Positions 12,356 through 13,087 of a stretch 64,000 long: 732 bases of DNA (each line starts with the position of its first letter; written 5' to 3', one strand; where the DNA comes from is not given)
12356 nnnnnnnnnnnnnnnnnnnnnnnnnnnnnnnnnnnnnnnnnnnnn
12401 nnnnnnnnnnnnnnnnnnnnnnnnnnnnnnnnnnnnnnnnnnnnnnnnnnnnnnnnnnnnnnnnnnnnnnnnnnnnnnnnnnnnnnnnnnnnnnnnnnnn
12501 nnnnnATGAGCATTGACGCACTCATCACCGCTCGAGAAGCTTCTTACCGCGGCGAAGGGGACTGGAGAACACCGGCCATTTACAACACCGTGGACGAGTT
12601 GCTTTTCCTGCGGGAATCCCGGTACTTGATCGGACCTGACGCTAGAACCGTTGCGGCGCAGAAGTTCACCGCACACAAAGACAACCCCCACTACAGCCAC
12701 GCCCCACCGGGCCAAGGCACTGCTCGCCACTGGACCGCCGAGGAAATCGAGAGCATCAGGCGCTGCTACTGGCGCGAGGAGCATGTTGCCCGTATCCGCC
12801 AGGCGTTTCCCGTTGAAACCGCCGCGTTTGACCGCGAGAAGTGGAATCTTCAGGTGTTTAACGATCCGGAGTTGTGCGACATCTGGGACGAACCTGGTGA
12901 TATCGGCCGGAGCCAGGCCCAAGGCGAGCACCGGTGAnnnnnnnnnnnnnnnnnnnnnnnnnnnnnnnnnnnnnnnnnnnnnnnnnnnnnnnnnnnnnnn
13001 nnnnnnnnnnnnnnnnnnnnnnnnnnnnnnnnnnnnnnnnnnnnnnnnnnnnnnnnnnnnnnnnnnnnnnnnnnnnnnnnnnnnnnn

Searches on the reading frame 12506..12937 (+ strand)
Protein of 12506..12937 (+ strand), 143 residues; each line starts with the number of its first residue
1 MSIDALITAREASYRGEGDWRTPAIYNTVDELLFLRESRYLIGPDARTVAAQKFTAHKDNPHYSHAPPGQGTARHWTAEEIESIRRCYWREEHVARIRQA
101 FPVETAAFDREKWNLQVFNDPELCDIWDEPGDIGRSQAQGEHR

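Call 4: search_protein_families(library=pfam, proteins=[window:12506-12937:+], max_evalue=0.01)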
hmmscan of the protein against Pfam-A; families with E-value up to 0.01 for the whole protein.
window:12506-12937:+ (143 aa): 0 families

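Call 8: search_protein_families(library=phrogs, proteins=[window:12506-12937:+], max_evalue=0.01)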
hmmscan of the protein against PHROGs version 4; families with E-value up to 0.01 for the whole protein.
window:12506-12937:+ (143 aa): 0 families

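Call 16: search_protein_families(library=ncbifam, proteins=[window:12506-12937:+], max_evalue=1)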
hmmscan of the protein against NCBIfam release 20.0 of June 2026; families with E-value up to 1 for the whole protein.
window:12506-12937:+ (143 aa): 0 families

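Call 59: find_homologous_proteins(query=window:12506-12937:+)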
Query window:12506-12937:+ (143 aa): 5 proteins with E <= 0.001 among 19 candidates.
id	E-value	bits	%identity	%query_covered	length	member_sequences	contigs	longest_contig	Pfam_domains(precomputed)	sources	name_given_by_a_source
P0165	9.7e-95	333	100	100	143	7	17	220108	-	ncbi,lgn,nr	ncbi:hypothetical protein LT337_32205 (plasmid) [Mycolicibacterium fortuitum]|nr:hypothetical protei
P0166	2.3e-54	201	71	93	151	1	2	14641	-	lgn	-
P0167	1.4e-45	173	60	92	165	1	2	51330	-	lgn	-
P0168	9.3e-44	167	58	91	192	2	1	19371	-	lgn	-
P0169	8.4e-16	76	54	56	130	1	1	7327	-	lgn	-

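Call 63: find_encoding_contigs(protein=P0165, flank=10000, max_places=4)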
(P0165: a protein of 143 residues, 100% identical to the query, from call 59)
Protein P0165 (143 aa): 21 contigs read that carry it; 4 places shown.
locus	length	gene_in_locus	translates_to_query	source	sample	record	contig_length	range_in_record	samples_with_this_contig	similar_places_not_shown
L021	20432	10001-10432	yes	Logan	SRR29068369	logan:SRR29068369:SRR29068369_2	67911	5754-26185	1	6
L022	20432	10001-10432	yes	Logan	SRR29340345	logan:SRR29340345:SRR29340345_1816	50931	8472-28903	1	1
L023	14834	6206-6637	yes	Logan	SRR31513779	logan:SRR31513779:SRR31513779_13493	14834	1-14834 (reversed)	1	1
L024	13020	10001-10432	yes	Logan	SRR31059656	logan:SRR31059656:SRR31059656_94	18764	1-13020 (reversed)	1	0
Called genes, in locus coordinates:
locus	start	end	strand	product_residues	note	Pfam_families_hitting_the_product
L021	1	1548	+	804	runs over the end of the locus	-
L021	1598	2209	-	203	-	-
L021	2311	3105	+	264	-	-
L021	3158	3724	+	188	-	-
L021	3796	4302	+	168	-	-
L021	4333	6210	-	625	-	PF00773:RNB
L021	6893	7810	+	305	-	-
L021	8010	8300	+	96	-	-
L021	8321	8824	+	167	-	-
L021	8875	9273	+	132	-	-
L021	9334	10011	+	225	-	-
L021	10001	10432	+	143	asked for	-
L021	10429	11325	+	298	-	-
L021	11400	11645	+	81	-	-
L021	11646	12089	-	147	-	-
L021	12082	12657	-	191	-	-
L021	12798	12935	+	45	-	-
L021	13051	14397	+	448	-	-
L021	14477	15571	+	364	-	PF09511:RNA_lig_T4_1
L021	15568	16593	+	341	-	-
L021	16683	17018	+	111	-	-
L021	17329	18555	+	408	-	PF01548:DEDD_Tnp_IS110, PF02371:Transposase_20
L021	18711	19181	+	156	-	-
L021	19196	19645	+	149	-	-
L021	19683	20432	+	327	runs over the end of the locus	PF02086:MethyltransfD12 (weak)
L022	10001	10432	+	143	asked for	-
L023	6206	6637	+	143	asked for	-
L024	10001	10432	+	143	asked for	-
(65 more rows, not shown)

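Call 67: predict_structure(alignment_id=A3)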
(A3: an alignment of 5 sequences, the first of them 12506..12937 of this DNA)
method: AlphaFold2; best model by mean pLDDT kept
length: 143 residues; sequences in the alignment: 5
mean_pLDDT: 56.7   pTM: 0.47
mean pLDDT of the five models: 56.7, 42.6, 40.7, 37.9, 35.7
residues with pLDDT >= 90: 0; 70-90: 49; 50-70: 27; < 50: 67
segments of 3 or more residues with pLDDT < 50: 21-28, 33-72, 127-143
pLDDT, mean of each block of 10 residues (from residue 1): 79 59 43 47 40 39 38 61 85 80 72 71 50 36 35
secondary structure, 60 per line:
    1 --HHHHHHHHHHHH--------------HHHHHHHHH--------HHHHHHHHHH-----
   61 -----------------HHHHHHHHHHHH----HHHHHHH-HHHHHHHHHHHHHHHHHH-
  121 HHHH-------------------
elements in order: H3-14 H29-37 H46-55 H78-89 H94-100 H102-119 H121-124

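Call 88: search_protein_families(library=padloc, proteins=[window:12506-12937:+, L021:15568-16593:+], max_evalue=0.01)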
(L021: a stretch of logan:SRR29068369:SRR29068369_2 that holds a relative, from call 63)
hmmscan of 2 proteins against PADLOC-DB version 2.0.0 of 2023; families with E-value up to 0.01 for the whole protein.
window:12506-12937:+ (143 aa): 0 families

L021:15568-16593:+ (341 aa): 0 families
